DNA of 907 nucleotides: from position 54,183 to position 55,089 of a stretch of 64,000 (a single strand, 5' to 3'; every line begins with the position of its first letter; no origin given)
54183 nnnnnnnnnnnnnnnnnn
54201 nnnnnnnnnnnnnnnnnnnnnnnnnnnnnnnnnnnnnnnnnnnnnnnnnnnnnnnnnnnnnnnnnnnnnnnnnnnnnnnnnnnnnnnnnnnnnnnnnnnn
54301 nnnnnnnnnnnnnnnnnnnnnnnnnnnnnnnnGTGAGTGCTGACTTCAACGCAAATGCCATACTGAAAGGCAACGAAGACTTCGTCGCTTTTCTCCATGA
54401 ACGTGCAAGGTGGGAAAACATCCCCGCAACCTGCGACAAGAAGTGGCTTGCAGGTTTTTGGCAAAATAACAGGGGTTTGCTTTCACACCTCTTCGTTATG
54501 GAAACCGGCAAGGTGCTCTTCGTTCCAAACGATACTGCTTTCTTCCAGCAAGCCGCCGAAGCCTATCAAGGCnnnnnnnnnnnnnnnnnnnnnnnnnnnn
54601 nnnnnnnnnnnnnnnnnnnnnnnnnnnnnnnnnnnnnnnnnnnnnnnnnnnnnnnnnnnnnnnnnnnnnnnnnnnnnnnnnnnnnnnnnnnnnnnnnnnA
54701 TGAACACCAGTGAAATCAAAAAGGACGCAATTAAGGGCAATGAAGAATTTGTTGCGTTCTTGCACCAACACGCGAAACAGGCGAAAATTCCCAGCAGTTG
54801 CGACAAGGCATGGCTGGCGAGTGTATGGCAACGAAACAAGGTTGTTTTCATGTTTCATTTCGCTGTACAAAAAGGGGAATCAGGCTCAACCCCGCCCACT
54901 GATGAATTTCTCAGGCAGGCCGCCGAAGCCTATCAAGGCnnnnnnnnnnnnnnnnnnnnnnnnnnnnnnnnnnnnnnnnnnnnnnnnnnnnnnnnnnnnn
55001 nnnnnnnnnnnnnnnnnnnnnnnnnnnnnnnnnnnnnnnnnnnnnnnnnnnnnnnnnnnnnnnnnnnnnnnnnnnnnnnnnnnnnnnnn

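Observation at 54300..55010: Tandem duplicated GC-rich module: two 80-aa paralogs, each with its own RBS and a near-identical terminator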

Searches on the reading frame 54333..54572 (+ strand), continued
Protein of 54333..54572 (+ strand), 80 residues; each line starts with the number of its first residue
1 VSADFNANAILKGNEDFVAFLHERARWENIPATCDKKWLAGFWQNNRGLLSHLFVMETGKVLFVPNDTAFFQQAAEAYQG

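Call 69: find_encoding_contigs(protein=P0009, flank=3000, max_places=3)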
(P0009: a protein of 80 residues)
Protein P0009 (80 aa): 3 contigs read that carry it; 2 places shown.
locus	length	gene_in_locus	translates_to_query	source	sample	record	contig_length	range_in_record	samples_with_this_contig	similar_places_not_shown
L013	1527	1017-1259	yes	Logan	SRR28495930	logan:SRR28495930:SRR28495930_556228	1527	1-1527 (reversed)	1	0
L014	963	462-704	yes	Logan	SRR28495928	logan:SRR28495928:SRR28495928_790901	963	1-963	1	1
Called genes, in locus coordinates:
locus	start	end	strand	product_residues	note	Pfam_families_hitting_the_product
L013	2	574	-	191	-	?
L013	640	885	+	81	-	-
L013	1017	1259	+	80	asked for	-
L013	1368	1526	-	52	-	?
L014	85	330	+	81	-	-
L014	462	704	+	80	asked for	-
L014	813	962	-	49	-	?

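Call 70: find_encoding_contigs(protein=P0017, flank=3000, max_places=3)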
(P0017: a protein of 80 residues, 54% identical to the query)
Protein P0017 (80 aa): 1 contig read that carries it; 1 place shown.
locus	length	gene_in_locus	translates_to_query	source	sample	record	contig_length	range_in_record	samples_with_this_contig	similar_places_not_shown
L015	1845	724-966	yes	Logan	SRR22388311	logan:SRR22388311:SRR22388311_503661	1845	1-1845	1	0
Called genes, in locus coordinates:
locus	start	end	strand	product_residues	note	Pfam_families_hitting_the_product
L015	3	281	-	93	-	?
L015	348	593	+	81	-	-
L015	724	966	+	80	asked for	-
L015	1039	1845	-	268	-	?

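Call 86: search_protein_families(library=pfam, proteins=[L006:718-954:+, L012:3662-3979:+], max_evalue=0.1)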
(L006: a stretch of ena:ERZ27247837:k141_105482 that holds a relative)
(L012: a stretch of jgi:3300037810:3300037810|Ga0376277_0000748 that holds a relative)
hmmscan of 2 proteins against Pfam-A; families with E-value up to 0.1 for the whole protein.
L006:718-954:+ (79 aa): 1 family
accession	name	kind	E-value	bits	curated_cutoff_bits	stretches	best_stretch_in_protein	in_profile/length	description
PF05370.16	DUF749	-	0.063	13.8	25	1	15-74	20-81/87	Domain of unknown function (DUF749)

L012:3662-3979:+ (106 aa): 0 families

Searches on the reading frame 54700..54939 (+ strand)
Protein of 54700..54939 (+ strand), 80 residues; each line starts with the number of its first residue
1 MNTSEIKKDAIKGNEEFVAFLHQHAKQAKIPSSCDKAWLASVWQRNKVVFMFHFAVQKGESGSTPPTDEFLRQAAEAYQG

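Call 8: search_protein_families(library=pfam, proteins=[window:54700-54939:+], max_evalue=10)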
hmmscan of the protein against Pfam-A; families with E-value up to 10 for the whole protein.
window:54700-54939:+ (80 aa): 1 family
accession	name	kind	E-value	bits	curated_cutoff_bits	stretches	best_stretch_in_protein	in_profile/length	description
PF14464.11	Prok-JAB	-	0.068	13.5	25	1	8-40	59-91/114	Prokaryotic homologs of the JAB domain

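Call 9: search_protein_families(library=ncbifam, proteins=[window:54700-54939:+], max_evalue=10)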
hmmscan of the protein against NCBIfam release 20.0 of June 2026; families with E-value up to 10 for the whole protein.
window:54700-54939:+ (80 aa): 0 families

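Call 93: predict_structure(alignment_id=A7)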
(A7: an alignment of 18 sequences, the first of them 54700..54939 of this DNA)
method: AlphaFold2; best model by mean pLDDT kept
length: 80 residues; sequences in the alignment: 18
mean_pLDDT: 84.9   pTM: 0.75
mean pLDDT of the five models: 84.9, 84.1, 83.8, 83.8, 82.1
residues with pLDDT >= 90: 46; 70-90: 22; 50-70: 5; < 50: 7
segments of 3 or more residues with pLDDT < 50: 1-7
pLDDT, mean of each block of 10 residues (from residue 1): 51 88 95 95 93 85 78 93
secondary structure, 60 per line:
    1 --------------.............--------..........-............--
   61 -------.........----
elements in order: H15-27 H36-45 H47-58 H68-76
